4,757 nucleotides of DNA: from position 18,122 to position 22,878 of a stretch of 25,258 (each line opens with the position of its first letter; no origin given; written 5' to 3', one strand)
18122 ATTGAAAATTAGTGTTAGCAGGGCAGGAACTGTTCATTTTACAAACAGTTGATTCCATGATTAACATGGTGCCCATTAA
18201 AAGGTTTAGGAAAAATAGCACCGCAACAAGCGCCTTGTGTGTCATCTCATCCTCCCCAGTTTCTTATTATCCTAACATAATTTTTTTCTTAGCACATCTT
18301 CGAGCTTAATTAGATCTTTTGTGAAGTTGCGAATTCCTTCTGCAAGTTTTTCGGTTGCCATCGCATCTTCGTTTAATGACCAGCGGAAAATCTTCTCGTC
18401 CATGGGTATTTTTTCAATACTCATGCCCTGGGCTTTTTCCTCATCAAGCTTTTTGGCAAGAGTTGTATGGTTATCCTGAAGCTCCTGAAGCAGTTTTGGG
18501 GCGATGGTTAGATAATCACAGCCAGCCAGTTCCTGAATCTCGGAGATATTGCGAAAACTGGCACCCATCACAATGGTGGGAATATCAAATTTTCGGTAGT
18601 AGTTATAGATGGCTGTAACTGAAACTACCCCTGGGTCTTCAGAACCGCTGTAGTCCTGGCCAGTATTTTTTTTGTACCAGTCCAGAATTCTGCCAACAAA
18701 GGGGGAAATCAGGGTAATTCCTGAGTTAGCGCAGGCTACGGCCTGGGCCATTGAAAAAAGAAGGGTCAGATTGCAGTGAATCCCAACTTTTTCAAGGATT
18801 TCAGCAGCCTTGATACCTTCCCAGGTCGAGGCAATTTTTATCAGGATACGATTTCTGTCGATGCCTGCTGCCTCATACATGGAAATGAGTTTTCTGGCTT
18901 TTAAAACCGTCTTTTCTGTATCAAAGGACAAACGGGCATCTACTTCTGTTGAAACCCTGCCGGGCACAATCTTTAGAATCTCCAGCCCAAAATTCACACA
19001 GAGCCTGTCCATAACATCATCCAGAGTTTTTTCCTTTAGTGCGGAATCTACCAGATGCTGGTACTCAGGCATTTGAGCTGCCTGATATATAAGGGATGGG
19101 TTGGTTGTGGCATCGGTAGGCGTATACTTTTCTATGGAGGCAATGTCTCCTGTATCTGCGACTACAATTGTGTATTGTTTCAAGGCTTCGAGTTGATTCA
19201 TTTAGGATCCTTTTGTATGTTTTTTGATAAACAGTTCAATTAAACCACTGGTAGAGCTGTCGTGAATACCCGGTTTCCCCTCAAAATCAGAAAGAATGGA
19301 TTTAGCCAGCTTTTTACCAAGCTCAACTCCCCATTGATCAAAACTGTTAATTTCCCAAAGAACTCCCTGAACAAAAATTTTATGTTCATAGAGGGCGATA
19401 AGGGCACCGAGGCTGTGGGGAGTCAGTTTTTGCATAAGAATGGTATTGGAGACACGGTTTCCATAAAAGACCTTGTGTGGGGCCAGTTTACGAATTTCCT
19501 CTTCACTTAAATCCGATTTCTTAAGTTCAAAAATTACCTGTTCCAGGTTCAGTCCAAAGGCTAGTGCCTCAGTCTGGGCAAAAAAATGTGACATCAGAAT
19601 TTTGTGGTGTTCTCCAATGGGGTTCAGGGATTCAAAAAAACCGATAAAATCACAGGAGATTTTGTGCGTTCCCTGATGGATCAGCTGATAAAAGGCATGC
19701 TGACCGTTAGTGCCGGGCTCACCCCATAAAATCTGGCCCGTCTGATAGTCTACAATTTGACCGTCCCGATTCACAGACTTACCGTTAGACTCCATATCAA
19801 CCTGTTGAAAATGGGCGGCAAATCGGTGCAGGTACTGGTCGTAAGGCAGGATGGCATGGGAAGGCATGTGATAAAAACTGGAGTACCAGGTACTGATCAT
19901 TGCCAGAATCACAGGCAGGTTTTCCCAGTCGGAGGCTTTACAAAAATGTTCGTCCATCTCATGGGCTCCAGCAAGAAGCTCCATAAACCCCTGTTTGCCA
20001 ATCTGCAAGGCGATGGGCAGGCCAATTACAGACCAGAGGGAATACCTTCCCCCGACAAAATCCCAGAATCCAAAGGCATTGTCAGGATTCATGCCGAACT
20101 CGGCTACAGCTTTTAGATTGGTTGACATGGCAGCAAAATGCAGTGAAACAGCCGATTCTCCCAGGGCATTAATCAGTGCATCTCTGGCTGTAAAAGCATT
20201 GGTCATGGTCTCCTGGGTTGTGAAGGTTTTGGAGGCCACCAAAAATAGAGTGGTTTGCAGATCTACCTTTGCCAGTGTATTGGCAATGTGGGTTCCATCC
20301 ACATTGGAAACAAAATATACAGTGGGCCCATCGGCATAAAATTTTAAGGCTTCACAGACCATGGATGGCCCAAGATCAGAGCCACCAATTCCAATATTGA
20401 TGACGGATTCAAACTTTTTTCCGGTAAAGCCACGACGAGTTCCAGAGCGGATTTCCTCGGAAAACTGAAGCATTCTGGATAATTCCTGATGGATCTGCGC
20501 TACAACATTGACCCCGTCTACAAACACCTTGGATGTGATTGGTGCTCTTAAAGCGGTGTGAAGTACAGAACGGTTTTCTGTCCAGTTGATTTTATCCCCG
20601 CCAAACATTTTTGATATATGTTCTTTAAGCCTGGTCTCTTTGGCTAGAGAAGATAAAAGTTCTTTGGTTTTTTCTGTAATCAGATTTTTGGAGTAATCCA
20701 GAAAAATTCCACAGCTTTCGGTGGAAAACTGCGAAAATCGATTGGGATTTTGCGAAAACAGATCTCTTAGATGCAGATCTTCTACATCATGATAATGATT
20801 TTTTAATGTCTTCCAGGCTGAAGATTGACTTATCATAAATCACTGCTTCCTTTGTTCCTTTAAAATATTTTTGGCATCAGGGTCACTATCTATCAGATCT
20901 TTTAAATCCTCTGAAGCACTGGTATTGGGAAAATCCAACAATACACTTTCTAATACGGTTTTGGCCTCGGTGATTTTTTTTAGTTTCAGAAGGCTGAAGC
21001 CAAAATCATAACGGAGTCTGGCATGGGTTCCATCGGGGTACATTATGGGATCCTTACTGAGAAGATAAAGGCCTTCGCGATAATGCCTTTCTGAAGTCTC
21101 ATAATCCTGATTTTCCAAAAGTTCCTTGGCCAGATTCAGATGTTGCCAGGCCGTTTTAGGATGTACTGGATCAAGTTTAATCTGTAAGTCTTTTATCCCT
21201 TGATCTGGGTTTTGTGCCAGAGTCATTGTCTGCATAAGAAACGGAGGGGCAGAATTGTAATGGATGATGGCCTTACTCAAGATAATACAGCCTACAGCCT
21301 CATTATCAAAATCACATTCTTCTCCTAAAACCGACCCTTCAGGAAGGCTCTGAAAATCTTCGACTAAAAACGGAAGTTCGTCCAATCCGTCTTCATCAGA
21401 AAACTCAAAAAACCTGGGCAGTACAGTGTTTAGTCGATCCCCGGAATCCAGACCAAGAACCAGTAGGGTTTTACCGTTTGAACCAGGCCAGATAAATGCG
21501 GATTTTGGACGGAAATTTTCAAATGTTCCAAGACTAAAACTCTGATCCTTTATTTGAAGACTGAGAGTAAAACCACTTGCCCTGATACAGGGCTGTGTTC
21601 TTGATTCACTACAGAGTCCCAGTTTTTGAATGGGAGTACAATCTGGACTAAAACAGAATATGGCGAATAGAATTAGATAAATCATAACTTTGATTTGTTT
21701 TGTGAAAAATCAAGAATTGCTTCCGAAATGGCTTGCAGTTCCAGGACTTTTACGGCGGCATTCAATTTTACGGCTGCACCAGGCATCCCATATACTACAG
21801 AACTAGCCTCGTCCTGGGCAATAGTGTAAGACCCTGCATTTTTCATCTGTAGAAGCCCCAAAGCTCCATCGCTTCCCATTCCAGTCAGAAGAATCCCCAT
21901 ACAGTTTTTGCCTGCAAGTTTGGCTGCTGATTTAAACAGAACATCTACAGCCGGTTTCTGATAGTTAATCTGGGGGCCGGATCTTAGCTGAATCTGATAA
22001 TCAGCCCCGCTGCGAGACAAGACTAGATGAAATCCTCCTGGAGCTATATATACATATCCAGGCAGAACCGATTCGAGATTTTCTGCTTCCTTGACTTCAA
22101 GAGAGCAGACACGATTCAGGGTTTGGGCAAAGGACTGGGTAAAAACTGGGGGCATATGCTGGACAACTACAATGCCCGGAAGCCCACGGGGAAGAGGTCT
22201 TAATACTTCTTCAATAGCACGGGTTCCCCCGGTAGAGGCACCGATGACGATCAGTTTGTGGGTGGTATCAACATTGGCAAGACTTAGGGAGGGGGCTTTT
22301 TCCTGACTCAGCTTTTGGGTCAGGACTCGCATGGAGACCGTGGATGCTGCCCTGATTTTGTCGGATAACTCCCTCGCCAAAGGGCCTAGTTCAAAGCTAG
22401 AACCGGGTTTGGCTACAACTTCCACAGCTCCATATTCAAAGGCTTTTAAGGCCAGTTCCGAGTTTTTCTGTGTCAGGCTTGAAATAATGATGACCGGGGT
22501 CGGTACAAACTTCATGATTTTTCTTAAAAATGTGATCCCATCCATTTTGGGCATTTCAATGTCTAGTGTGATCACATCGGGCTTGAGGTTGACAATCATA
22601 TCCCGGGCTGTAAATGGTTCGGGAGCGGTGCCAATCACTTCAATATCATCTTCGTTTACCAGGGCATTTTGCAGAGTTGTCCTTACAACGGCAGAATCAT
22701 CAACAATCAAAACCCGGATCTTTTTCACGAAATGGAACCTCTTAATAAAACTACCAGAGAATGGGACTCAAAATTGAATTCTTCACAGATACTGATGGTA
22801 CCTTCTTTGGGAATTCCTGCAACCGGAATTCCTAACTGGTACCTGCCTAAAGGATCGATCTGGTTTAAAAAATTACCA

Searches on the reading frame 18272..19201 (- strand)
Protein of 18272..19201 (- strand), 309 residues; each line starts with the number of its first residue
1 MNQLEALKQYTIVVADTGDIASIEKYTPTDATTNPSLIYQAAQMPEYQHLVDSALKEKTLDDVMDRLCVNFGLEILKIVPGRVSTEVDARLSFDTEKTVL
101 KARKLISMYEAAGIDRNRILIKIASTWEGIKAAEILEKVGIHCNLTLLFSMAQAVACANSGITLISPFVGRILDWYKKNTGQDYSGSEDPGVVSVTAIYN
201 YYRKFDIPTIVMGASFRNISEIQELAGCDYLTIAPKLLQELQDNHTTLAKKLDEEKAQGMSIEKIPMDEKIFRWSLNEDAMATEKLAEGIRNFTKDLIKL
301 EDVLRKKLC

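Call 13: search_protein_families(library=pfam, proteins=[window:18272-19201:-], max_evalue=0.00001)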
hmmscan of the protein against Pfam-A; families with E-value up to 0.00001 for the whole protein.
window:18272-19201:- (309 aa): 1 family
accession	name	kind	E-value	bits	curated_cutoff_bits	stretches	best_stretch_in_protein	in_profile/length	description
PF00923.25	TAL_FSA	-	1e-95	320.8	27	1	13-302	1-283/285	Transaldolase/Fructose-6-phosphate aldolase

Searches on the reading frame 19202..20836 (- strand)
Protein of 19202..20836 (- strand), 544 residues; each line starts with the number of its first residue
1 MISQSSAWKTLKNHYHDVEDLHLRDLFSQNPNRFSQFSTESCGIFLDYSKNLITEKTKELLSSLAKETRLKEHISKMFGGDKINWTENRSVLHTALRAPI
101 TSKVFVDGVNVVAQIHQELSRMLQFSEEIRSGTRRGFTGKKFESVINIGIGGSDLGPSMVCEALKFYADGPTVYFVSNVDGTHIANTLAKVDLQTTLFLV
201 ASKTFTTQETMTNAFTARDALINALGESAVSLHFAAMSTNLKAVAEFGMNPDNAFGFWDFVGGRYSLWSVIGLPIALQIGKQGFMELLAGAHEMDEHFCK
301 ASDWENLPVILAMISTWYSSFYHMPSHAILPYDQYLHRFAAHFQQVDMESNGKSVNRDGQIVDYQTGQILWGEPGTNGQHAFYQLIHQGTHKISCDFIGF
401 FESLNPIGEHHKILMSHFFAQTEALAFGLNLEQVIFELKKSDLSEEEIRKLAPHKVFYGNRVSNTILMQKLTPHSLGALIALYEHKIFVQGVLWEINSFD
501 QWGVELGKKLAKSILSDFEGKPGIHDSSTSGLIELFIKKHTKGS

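Call 13: search_protein_families(library=pfam, proteins=[window:19202-20836:-], max_evalue=0.00001)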
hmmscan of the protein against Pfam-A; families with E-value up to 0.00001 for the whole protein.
window:19202-20836:- (544 aa): 1 family
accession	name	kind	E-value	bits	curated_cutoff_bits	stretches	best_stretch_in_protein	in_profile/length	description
PF00342.24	PGI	-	1.4e-210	700.4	22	1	47-533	1-486/486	Phosphoglucose isomerase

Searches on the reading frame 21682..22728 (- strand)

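Call 13: search_protein_families(library=pfam, proteins=[window:21682-22728:-], max_evalue=0.00001)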
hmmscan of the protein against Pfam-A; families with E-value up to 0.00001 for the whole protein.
window:21682-22728:- (348 aa): 2 families
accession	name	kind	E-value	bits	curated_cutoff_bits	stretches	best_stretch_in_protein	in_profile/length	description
PF01339.22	CheB_methylest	-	5e-63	212.4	24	1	160-338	1-174/174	CheB methylesterase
PF00072.30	Response_reg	-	9.2e-22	77.8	30.2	1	6-111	1-103/111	Response regulator receiver domain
